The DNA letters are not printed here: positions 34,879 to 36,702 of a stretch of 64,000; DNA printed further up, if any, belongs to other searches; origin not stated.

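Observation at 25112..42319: A ~17 kb TonB-receptor-anchored locus that looks dedicated to importing and dismantling peptidoglycan peptides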

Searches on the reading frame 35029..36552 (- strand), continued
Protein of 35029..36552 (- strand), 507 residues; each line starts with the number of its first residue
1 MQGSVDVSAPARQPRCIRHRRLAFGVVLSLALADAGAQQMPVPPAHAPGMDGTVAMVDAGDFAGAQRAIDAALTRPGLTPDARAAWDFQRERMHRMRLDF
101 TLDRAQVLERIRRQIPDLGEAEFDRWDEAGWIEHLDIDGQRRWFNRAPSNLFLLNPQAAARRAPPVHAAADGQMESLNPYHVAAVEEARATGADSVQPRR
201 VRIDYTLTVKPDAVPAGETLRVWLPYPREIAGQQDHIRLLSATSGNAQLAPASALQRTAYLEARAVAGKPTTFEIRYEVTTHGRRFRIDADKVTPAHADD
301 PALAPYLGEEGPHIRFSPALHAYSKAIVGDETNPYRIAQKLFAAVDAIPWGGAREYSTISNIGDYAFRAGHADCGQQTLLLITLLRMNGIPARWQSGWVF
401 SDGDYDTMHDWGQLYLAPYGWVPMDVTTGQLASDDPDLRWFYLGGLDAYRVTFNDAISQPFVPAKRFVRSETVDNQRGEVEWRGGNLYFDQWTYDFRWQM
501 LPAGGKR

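Call 103: find_homologous_proteins(query=L158:7959-9293:+, max_evalue=1e-20)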
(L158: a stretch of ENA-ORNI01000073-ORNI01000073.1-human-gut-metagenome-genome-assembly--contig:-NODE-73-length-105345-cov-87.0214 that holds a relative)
Query L158:7959-9293:+ (444 aa): 6624 proteins with E <= 1e-20 among 8000 candidates; the best 120 are listed.
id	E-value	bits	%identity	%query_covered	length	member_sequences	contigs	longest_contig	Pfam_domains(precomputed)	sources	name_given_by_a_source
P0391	0.0e+0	1051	99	100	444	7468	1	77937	PF01841.26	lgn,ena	-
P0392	1.7e-281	952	91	100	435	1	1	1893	PF01841.26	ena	-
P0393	3.1e-273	924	86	100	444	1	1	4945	PF01841.26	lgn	-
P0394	4.4e-273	924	89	100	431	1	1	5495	PF01841.26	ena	-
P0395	2.3e-272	922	84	100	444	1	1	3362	PF01841.26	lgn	-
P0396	3.1e-271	918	84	100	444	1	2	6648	PF01841.26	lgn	-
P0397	8.3e-271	916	84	100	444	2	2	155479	PF01841.26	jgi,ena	-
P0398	3.2e-270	915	84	100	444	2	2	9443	PF01841.26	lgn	-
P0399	8.3e-270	913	85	100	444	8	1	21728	PF01841.26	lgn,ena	-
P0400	8.7e-267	903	84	100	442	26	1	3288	PF01841.26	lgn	-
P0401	3.7e-266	901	86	100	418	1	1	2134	PF01841.26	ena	-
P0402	1.8e-264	896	83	100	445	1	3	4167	PF01841.26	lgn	-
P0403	2.8e-263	892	87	100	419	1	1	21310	PF01841.26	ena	-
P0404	4.9e-263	891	81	100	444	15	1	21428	PF01841.26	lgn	-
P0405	9.2e-263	890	81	100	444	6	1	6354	PF01841.26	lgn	-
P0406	1.2e-262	890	81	100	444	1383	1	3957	PF01841.26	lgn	-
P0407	1.2e-261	886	82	100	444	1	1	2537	PF01841.26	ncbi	-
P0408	1.0e-260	883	83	100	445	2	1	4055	PF01841.26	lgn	-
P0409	2.2e-260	882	81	100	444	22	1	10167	PF01841.26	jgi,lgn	jgi:transglutaminase-like putative cysteine protease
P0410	3.5e-260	881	82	100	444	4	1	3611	PF01841.26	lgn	-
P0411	5.4e-260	881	82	100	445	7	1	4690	PF01841.26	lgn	-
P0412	6.1e-260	881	81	100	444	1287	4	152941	PF01841.26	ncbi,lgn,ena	-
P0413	1.2e-259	880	81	100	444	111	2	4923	PF01841.26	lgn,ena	-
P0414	2.4e-259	879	82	100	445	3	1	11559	PF01841.26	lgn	-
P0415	4.7e-259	878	81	100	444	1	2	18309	PF01841.26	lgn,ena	-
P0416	3.9e-258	875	80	100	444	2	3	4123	PF01841.26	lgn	-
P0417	7.8e-258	874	81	100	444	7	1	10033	PF01841.26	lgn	-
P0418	1.2e-257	873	81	100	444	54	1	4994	PF01841.26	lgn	-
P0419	2.6e-257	872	81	100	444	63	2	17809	PF01841.26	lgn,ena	-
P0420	2.9e-257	872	81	100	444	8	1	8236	PF01841.26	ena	-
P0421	7.3e-257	870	80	100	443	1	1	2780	PF01841.26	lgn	-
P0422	3.0e-255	865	79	100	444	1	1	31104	PF01841.26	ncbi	-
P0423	5.7e-255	864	80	100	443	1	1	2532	PF01841.26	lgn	-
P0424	9.2e-255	864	79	100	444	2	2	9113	PF01841.26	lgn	-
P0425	7.9e-254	860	80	100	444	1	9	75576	PF01841.26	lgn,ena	-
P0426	8.2e-254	860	80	100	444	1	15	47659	PF01841.26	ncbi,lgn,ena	-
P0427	1.5e-253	860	80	96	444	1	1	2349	PF01841.26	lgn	-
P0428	1.8e-253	859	80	100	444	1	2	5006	PF01841.26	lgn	-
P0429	2.5e-253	859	80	100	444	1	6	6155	PF01841.26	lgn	-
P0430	2.6e-253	859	80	100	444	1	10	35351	PF01841.26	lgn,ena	-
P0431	3.0e-253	859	80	100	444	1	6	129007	PF01841.26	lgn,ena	-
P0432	4.3e-253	858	80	100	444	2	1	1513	PF01841.26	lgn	-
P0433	4.5e-253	858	80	100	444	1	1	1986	PF01841.26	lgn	-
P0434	6.3e-253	858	80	100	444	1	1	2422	PF01841.26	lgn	-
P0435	6.3e-253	858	79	100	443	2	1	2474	PF01841.26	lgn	-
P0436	7.6e-253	857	80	100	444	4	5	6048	PF01841.26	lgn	-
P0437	7.6e-253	857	80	100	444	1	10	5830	PF01841.26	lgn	-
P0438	8.2e-253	857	80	100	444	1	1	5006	PF01841.26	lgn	-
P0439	8.4e-253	857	80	100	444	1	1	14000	PF01841.26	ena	-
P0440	9.2e-253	857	80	100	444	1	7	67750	PF01841.26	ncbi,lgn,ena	-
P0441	9.9e-253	857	78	100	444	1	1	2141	PF01841.26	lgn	-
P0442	1.3e-252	856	79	100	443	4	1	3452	PF01841.26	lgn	-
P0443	1.8e-252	856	79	100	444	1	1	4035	PF01841.26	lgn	-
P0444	2.5e-252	856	79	100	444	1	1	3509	PF01841.26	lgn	-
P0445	3.0e-252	855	80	100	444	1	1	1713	PF01841.26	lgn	-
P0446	3.4e-252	855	80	100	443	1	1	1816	PF01841.26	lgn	-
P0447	3.9e-252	855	80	100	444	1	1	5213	PF01841.26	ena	-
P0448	4.3e-252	855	80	100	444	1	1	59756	PF01841.26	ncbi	-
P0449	6.1e-252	854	80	100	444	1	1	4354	PF01841.26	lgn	-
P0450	9.0e-252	854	80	100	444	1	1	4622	PF01841.26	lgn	-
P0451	9.1e-252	854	80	100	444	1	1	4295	PF01841.26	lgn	-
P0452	1.1e-251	853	80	100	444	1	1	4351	PF01841.26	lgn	-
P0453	1.2e-251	853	80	100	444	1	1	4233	PF01841.26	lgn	-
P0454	3.8e-251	852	80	100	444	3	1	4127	PF01841.26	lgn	-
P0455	2.0e-250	849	91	87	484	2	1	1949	PF10609.16,PF01656.30,PF13614.13,PF01841.26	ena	-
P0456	2.0e-250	849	79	99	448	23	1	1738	PF01841.26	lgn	-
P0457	2.6e-250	849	77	100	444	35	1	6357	PF01841.26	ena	-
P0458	2.9e-250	849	79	100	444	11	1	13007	PF01841.26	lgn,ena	-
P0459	3.4e-250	849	78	100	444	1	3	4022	PF01841.26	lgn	-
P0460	5.3e-250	848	78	100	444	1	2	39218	PF01841.26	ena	-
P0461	6.1e-250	848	79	100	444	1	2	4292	PF01841.26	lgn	-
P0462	6.1e-250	848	78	100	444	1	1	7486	PF01841.26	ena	-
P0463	7.5e-250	847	77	100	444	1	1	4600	PF01841.26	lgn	-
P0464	9.0e-250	847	77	100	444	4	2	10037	PF01841.26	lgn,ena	-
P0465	9.1e-250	847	78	100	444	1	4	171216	PF01841.26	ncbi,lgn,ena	-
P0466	1.7e-249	846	78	100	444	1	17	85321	PF01841.26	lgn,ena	-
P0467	2.0e-249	846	79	100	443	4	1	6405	PF01841.26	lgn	-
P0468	3.6e-249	845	78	100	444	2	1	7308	PF01841.26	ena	-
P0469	5.1e-249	845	77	100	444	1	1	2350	PF01841.26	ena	-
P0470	5.5e-249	845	77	100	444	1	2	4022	PF01841.26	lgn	-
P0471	5.8e-249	844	78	100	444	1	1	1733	PF01841.26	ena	-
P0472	8.3e-249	844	77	100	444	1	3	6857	PF01841.26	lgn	-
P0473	9.2e-249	844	79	100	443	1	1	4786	PF01841.26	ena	-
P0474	1.1e-248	844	77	100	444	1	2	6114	PF01841.26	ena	-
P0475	1.4e-248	843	77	100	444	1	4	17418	PF01841.26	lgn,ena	-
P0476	1.5e-248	843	77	100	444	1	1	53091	PF01841.26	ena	-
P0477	1.6e-248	843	77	100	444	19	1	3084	PF01841.26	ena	-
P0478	3.4e-248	842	77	100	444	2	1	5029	PF01841.26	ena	-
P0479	3.5e-248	842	77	100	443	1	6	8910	PF01841.26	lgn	-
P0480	4.5e-248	842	77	100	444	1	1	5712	PF01841.26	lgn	-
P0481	6.6e-248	841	77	100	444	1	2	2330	PF01841.26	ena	-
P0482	8.9e-248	841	78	100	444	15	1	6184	PF01841.26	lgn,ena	-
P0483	9.8e-248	840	78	100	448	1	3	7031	PF01841.26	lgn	-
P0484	1.0e-247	840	77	100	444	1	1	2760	PF01841.26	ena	-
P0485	1.2e-247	840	77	100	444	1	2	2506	PF01841.26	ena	-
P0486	1.4e-247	840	77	100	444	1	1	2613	PF01841.26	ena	-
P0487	1.6e-247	840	77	100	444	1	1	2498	PF01841.26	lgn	-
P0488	4.1e-247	838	77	100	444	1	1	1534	PF01841.26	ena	-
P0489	2.0e-246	836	77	100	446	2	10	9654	PF01841.26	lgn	-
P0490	2.3e-246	836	77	100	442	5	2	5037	PF01841.26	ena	-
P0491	4.0e-246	835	77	100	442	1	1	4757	PF01841.26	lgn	-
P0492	4.2e-246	835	77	100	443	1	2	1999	PF01841.26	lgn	-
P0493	1.2e-245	834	77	100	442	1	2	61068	PF01841.26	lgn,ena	-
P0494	1.7e-245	833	77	100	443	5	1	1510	PF01841.26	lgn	-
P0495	2.3e-245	833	78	100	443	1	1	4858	PF01841.26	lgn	-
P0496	8.4e-245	831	76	100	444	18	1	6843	PF01841.26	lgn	-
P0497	1.8e-244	830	77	100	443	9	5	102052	PF01841.26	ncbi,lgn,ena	-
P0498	1.8e-244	830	77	100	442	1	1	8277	PF01841.26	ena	-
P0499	6.6e-244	828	76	100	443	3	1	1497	PF01841.26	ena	-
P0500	9.3e-244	827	76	100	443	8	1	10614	PF01841.26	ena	-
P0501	1.1e-243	827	77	100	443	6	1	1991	PF01841.26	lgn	-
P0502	1.1e-243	827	98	80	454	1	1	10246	PF01841.26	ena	-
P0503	1.2e-243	827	80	100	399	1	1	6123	PF01841.26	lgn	-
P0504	1.6e-243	827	77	100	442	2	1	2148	PF01841.26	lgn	-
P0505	2.6e-243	826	77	100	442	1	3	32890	PF01841.26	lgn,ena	-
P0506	3.3e-243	825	77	100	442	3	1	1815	PF01841.26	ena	-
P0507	3.4e-243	825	76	100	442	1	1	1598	PF01841.26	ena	-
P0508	3.5e-243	825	76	100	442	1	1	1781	PF01841.26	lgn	-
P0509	3.9e-243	825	75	100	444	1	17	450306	PF01841.26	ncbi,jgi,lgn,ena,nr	ncbi:MAG: transglutaminase domain-containing protein [Mediterranea massiliensis]|nr:transglutaminase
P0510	7.0e-243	824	76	100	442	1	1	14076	PF01841.26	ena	-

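Call 104: list_cluster_members(proteins=[P0391, P0412])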
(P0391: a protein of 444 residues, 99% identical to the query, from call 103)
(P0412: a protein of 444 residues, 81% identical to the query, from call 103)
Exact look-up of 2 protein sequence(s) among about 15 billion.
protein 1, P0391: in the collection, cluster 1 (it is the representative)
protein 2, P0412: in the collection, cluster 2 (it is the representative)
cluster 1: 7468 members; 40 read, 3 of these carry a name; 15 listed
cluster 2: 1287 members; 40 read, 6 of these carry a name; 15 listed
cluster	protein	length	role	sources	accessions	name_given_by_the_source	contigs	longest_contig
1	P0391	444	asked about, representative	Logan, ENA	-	-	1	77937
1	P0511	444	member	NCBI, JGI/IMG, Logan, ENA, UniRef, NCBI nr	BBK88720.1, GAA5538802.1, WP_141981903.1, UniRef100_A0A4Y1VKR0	cysteine protease [Bacteroides uniformis] | hypothetical protein | Cysteine protease n=1 Tax=Bacteroides uniformis TaxID=820 RepID=A0A4Y1VKR0_BACUN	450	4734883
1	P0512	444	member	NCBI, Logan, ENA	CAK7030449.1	MAG: hypothetical protein BACD_01793 [Bacteroides rodentium]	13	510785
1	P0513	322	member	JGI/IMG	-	transglutaminase-like putative cysteine protease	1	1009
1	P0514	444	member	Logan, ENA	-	-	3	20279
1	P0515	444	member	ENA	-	-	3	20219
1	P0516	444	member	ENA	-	-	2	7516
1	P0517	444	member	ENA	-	-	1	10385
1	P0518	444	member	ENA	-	-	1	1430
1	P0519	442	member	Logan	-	-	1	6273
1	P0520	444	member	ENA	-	-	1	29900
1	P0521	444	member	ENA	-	-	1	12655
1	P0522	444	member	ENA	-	-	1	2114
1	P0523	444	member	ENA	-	-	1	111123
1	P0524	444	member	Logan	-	-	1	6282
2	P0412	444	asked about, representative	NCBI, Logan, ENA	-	-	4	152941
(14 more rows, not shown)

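Call 107: search_protein_families(library=pfam, proteins=[L156:3079-4227:-, L112:6603-7817:+, L155:4363-5895:+, L112:5150-6616:+, L095:5072-5917:+, L102:1244-2539:+, L123:185-1030:+, L120:7407-8693:-, L159:4800-7949:+, L145:3533-4852:-], max_evalue=0.0001)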
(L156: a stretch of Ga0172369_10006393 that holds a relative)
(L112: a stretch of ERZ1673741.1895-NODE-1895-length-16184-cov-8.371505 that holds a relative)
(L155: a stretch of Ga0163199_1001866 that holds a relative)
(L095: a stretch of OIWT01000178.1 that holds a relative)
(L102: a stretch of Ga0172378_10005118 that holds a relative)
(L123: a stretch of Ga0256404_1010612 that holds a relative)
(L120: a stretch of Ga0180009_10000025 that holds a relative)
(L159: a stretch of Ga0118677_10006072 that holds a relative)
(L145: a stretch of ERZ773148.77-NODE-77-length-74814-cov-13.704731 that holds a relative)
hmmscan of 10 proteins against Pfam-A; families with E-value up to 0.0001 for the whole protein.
L156:3079-4227:- (382 aa): 0 families

L112:6603-7817:+ (404 aa): 1 family
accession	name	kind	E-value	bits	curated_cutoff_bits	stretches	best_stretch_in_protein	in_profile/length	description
PF00144.29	Beta-lactamase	-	2.1e-59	201.8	27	1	51-385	4-317/329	Beta-lactamase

L155:4363-5895:+ (510 aa): 1 family
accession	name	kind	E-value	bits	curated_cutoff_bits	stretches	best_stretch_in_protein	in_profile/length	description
PF02638.21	GHL10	-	9.4e-81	271.7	27.9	1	36-356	1-309/311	Glycosyl hydrolase-like 10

L112:5150-6616:+ (488 aa): 1 family
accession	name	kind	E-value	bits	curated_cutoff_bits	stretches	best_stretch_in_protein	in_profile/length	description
PF00474.23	SSF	-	2.9e-23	82.9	22.8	1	33-427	1-393/406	Sodium:solute symporter family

L095:5072-5917:+ (281 aa): 3 families
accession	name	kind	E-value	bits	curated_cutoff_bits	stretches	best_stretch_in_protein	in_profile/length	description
PF22645.1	GKRP_SIS_N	-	2.7e-19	69.4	27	1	46-151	2-111/113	Glucokinase regulatory protein N-terminal SIS domain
PF01380.27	SIS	-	1.9e-11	44.3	25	1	126-201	50-123/131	SIS domain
PF13580.11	SIS_2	-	7.5e-08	32.9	27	1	40-164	15-138/138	SIS domain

L102:1244-2539:+ (431 aa): 2 families
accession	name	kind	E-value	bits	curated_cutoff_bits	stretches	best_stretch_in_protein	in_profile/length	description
PF07075.17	NamZ_N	-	3.2e-85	285.1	26.9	1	64-269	1-202/203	Exo-beta-N-acetylmuramidase NamZ, N-terminal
PF20732.2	NamZ_C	-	2.8e-39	135.7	25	1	274-430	2-152/152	Exo-beta-N-acetylmuramidase NamZ, C-terminal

L123:185-1030:+ (281 aa): 1 family
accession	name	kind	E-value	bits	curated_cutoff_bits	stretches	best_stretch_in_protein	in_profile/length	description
PF01869.26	BcrAD_BadFG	-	2.7e-05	24.3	31.5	1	7-151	4-149/271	BadF/BadG/BcrA/BcrD ATPase family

L120:7407-8693:- (428 aa): 2 families
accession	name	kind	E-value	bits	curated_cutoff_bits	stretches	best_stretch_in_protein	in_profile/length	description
PF07690.21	MFS_1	-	2.3e-14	53.5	33.4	2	18-356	4-319/347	Major Facilitator Superfamily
PF03092.22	BT1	-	5.6e-06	25.8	22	1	28-188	8-170/432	BT1 family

L159:4800-7949:+ (1049 aa): 2 families
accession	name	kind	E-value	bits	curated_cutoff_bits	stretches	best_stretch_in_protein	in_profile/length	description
PF25275.1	Golvesin_C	-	1.5e-25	90.2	31.6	1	287-395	26-130/132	Golvesin C-terminal domain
PF00041.27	fn3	-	1.7e-09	38.2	25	1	663-744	6-81/84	Fibronectin type III domain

L145:3533-4852:- (439 aa): 1 family
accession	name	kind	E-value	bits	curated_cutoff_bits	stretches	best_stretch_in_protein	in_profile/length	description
PF03631.20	Virul_fac_BrkB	-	2.1e-54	185.3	33.7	1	47-296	2-257/259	Virulence factor BrkB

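Call 108: find_encoding_contigs(protein=P0412, flank=10000, max_places=2)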
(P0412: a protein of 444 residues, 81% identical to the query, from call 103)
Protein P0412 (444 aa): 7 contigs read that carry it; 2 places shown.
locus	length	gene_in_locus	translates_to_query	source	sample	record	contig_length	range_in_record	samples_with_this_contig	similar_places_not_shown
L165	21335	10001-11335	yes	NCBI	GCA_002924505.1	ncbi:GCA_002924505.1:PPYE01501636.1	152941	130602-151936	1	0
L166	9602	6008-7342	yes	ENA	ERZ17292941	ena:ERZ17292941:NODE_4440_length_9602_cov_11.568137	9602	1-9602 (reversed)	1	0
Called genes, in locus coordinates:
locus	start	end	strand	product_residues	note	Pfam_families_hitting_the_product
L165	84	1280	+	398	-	PF12849:PBP_like_2 (weak), PF00528:BPD_transp_1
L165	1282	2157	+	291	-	PF00528:BPD_transp_1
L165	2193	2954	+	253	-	PF02463:SMC_N (weak), PF00005:ABC_tran, PF13304:AAA_21 (weak)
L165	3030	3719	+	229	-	PF01895:PhoU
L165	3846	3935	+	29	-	-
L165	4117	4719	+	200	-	PF00677:Lum_binding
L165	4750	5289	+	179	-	PF00881:Nitroreductase, PF14512:TM1586_NiRdase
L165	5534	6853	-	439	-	PF03631:Virul_fac_BrkB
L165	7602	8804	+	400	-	PF08239:SH3_3, PF18348:SH3_16, PF08239:SH3_3 (weak), PF00877:NLPC_P60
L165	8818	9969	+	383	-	PF02746:MR_MLE_N, PF13378:MR_MLE_C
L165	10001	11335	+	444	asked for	PF01841:Transglut_core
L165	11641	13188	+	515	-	PF00089:Trypsin, PF10459:Peptidase_S46 (faint), PF13365:Trypsin_2, PF13180:PDZ_2, PF00595:PDZ, PF17820:PDZ_6 (weak), PF12812:PDZ_1 (weak)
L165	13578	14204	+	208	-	PF04542:Sigma70_r2, PF04539:Sigma70_r3, PF04545:Sigma70_r4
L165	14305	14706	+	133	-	-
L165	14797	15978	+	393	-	PF03415:Peptidase_C11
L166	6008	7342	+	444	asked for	PF01841:Transglut_core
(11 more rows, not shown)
